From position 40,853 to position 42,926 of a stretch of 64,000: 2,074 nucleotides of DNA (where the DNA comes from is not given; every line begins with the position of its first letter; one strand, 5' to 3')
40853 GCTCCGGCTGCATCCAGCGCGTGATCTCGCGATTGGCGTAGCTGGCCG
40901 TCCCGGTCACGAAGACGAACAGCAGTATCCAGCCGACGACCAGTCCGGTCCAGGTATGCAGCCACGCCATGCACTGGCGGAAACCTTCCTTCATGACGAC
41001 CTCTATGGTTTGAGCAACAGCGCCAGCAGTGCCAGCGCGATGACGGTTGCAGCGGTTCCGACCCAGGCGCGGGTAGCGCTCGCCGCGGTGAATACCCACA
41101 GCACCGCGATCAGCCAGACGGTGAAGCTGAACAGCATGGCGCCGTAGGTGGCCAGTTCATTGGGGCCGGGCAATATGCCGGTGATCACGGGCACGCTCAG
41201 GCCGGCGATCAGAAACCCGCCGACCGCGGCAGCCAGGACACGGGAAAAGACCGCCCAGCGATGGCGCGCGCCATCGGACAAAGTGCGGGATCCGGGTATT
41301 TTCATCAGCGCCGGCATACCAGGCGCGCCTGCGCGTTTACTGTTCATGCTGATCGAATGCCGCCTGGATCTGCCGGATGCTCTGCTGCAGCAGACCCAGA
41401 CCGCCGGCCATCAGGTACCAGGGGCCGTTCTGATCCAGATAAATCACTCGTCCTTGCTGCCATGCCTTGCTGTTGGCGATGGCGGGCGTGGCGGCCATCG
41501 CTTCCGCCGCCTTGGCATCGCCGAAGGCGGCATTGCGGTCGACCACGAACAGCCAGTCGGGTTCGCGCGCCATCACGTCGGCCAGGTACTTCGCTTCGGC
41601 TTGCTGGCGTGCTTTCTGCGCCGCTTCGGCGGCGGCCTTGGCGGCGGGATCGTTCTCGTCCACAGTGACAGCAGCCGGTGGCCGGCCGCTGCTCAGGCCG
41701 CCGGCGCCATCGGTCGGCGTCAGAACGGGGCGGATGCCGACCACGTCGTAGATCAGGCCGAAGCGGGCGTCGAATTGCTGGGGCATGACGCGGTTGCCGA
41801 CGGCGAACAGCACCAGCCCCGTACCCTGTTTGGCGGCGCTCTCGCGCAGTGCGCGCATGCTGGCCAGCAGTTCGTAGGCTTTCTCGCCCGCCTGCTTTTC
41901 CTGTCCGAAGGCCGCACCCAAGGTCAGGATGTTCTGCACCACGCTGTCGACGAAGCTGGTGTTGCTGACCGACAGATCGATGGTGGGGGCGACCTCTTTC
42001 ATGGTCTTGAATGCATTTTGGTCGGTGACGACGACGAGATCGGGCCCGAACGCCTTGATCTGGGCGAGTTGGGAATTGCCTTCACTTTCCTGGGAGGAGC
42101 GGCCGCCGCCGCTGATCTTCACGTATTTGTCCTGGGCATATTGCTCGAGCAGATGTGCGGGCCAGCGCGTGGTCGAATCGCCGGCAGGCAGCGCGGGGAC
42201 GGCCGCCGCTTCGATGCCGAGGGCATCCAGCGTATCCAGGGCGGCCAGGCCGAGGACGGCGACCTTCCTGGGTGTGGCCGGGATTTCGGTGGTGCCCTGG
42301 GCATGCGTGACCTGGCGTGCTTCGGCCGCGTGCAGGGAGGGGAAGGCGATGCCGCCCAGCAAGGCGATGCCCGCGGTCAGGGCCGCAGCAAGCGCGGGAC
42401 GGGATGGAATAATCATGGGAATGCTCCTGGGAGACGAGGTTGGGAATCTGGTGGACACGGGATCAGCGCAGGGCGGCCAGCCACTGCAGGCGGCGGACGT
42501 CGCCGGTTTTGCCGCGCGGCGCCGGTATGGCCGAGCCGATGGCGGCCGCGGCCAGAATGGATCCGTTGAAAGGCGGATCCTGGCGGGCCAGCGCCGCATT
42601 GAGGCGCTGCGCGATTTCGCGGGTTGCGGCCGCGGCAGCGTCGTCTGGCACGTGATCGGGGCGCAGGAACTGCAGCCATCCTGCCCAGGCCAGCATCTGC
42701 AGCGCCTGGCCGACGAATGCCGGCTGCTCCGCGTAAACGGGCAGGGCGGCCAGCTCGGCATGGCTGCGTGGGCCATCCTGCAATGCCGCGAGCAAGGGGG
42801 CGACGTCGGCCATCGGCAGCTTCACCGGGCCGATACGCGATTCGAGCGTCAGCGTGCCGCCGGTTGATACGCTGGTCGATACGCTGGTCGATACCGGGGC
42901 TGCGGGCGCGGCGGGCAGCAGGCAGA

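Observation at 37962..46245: Iron-uptake gene cluster with an embedded SAM-methyltransferase and its own Fur-family regulator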

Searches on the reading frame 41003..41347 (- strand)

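Call 4: search_protein_families(library=pfam, proteins=[window:41003-41347:-], max_evalue=0.01)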
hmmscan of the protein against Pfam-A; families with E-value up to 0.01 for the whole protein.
window:41003-41347:- (114 aa): 0 families

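Call 5: search_protein_families(library=ncbifam, proteins=[window:41003-41347:-], max_evalue=0.01)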
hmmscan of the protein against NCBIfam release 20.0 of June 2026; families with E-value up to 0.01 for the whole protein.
window:41003-41347:- (114 aa): 0 families

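Call 27: search_protein_families(library=pfam, proteins=[window:41003-41347:-], max_evalue=10)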
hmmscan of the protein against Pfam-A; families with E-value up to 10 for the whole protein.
window:41003-41347:- (114 aa): 4 families
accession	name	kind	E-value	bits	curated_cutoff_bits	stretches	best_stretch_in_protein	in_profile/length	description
PF12351.13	Fig1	-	0.033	14.6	25.3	1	34-100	78-152/188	Ca2+ regulator and membrane fusion protein Fig1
PF20237.3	DUF6594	-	0.2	11.9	30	1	29-102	168-234/238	Family of unknown function (DUF6594)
PF19747.4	DUF6234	-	4.1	8.3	27.5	0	69-112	49-92/129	Family of unknown function (DUF6234)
PF01027.25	Bax1-I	-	6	7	34.1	0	57-113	60-118/207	Inhibitor of apoptosis-promoting Bax1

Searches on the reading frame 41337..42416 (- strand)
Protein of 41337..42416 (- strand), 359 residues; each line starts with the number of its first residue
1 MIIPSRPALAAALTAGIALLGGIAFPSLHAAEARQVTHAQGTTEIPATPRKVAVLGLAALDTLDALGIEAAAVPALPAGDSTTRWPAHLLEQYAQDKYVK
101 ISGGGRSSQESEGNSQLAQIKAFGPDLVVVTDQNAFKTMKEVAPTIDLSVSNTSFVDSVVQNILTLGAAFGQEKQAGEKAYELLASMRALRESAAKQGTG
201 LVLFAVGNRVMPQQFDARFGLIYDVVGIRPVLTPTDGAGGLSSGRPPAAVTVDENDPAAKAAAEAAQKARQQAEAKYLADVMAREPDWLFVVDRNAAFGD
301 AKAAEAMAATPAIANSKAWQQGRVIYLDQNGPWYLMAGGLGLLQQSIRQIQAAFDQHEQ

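Call 69: search_solved_structures(query=window:41337-42416:-, max_evalue=0.001)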
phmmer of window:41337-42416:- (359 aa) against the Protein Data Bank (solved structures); distinct sequences matched with E-value up to 0.001: 26.
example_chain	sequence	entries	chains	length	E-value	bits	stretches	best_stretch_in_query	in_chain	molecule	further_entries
8bf6_A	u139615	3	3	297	1.7e-34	122.9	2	32-232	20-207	ABC transporter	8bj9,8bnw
8b7x_A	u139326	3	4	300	5.3e-31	111.4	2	30-229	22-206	Siderophore ABC transporter substrate-binding protein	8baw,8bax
5mbq_A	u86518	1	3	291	9.8e-29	103.9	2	36-231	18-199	Enterochelin uptake periplasmic binding protein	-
5a5d_A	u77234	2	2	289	1.1e-28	103.7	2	36-231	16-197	ENTEROCHELIN UPTAKE PERIPLASMIC BINDING PROTEIN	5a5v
3zkw_A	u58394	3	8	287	1.1e-28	103.7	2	36-231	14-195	ENTEROCHELIN UPTAKE PERIPLASMIC BINDING PROTEIN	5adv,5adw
5a1j_A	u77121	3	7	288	1.1e-28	103.7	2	36-231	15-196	ENTEROCHELIN UPTAKE PERIPLASMIC BINDING PROTEIN | Enterochelin ABC transporter substrate-binding protein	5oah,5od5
5ad1_A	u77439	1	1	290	1.1e-28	103.7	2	36-231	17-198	ENTEROCHELIN UPTAKE PERIPLASMIC BINDING PROTEIN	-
5lwq_A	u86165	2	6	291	1.2e-28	103.7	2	36-231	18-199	Enterochelin uptake periplasmic binding protein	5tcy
2chu_A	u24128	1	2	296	1.2e-28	103.7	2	36-231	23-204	ENTEROCHELIN UPTAKE PERIPLASMIC BINDING PROTEIN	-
3zkw_B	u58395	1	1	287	1.4e-28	103.4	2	37-231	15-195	ENTEROCHELIN UPTAKE PERIPLASMIC BINDING PROTEIN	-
5mbu_A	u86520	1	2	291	3.1e-28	102.3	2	36-231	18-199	Enterochelin uptake periplasmic binding protein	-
3gfv_A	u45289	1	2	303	3.2e-28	102.2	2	41-231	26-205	Uncharacterized ABC transporter solute-binding protein yclQ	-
5lwh_A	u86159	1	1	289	3.5e-28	102.1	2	36-231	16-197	Enterochelin ABC transporter substrate-binding protein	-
5mbt_A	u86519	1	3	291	3.6e-28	102.1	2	36-231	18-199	Enterochelin uptake periplasmic binding protein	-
5mbu_B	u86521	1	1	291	4e-28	101.9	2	37-231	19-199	Enterochelin uptake periplasmic binding protein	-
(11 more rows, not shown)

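Call 76: search_solved_structures(query=window:41337-42416:-, max_evalue=1e-28, show_alignments=3)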
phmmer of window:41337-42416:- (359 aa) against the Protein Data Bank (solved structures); distinct sequences matched with E-value up to 1e-28: 3.
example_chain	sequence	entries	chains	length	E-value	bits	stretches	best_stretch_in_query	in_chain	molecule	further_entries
8bf6_A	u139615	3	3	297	1.7e-34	122.9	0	32-232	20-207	ABC transporter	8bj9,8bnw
8b7x_A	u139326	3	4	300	5.3e-31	111.4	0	30-229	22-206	Siderophore ABC transporter substrate-binding protein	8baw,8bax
5mbq_A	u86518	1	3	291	9.8e-29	103.9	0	36-231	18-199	Enterochelin uptake periplasmic binding protein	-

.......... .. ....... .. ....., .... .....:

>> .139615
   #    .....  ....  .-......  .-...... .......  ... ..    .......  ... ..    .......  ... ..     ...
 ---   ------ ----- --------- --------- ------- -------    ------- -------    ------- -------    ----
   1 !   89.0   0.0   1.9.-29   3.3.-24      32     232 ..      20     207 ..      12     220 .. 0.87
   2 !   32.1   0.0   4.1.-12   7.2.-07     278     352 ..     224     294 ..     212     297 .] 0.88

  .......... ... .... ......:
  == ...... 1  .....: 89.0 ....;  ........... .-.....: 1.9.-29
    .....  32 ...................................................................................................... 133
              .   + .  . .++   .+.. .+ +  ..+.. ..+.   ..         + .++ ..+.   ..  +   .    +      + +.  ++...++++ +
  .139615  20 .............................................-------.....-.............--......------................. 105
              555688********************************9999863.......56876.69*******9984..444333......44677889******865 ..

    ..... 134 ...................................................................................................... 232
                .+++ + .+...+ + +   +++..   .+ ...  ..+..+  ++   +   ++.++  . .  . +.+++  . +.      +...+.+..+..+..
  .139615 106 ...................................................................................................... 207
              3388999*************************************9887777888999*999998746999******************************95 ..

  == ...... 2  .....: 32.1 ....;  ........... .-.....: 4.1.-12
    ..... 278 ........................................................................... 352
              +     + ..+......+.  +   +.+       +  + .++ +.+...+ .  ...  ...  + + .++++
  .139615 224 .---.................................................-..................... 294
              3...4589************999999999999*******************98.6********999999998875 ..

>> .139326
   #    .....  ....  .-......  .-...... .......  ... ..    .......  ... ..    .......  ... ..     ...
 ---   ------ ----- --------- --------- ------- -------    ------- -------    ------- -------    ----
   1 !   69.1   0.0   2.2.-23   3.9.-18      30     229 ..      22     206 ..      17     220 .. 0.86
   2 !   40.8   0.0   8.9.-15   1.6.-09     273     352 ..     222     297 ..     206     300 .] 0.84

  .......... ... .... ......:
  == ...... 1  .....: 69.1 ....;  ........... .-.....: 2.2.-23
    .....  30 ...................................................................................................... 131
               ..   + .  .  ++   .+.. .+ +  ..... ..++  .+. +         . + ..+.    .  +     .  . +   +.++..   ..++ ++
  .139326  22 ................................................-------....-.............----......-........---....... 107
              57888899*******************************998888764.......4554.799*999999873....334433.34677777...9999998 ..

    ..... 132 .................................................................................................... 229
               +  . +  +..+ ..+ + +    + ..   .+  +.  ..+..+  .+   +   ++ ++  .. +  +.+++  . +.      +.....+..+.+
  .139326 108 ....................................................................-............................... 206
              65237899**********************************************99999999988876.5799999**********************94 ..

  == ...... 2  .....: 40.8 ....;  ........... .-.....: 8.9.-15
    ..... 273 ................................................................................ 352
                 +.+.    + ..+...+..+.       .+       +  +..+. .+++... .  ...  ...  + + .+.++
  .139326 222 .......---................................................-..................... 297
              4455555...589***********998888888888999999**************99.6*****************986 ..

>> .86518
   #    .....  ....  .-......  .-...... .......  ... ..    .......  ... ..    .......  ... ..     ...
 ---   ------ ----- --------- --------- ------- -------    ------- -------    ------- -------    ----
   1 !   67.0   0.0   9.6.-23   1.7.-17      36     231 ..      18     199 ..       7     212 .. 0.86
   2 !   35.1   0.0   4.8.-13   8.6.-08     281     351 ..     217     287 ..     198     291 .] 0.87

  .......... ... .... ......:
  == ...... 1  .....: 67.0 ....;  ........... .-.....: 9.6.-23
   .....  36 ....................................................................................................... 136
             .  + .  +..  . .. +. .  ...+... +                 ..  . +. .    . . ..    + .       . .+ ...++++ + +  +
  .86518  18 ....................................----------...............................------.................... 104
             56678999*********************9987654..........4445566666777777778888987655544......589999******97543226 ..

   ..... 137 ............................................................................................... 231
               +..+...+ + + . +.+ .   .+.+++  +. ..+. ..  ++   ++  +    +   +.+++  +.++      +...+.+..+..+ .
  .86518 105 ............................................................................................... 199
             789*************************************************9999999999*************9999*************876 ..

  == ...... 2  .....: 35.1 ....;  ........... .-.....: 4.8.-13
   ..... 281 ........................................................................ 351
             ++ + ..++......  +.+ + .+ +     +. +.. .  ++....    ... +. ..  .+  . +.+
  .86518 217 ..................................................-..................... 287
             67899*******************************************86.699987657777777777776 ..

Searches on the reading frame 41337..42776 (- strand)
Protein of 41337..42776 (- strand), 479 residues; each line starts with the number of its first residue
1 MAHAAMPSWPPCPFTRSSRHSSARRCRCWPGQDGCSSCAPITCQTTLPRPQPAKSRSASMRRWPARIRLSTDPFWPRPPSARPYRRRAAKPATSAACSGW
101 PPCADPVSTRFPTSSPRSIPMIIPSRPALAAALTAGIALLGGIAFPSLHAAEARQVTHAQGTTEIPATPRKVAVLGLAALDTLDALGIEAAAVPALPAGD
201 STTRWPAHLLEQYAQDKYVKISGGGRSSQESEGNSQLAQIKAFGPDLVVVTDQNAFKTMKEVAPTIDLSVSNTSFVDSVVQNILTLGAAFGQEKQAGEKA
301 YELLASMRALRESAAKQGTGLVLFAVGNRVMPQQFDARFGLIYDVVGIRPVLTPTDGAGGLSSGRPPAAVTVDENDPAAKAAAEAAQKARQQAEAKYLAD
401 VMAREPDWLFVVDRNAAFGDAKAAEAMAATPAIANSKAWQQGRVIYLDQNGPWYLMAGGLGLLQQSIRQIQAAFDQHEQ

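Call 4: search_protein_families(library=pfam, proteins=[window:41337-42776:-], max_evalue=0.01)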
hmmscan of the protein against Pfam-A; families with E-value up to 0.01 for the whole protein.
window:41337-42776:- (479 aa): 1 family
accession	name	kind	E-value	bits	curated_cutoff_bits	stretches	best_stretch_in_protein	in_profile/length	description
PF01497.23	Peripla_BP_2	-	2.3e-13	50.5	27.5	1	172-449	1-233/235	Periplasmic binding protein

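Call 5: search_protein_families(library=ncbifam, proteins=[window:41337-42776:-], max_evalue=0.01)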
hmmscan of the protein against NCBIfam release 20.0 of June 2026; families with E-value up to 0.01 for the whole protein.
window:41337-42776:- (479 aa): 3 families
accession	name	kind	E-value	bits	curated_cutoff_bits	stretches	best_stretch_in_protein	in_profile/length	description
NF047879.1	catechol_SstD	exception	2.9e-16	59.4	450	2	157-351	59-252/343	ferrated catecholamine ABC transporter substrate-binding lipoprotein SstD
NF008501.1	PRK11411.1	subfamily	2e-08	33.6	320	1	139-319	9-178/303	Fe(3+) dicitrate ABC transporter substrate-binding protein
TIGR04281.1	peripla_PGF_1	equivalog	0.0066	15.6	325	0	234-328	70-166/330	PGF-CTERM-anchored ABC transporter substrate-binding protein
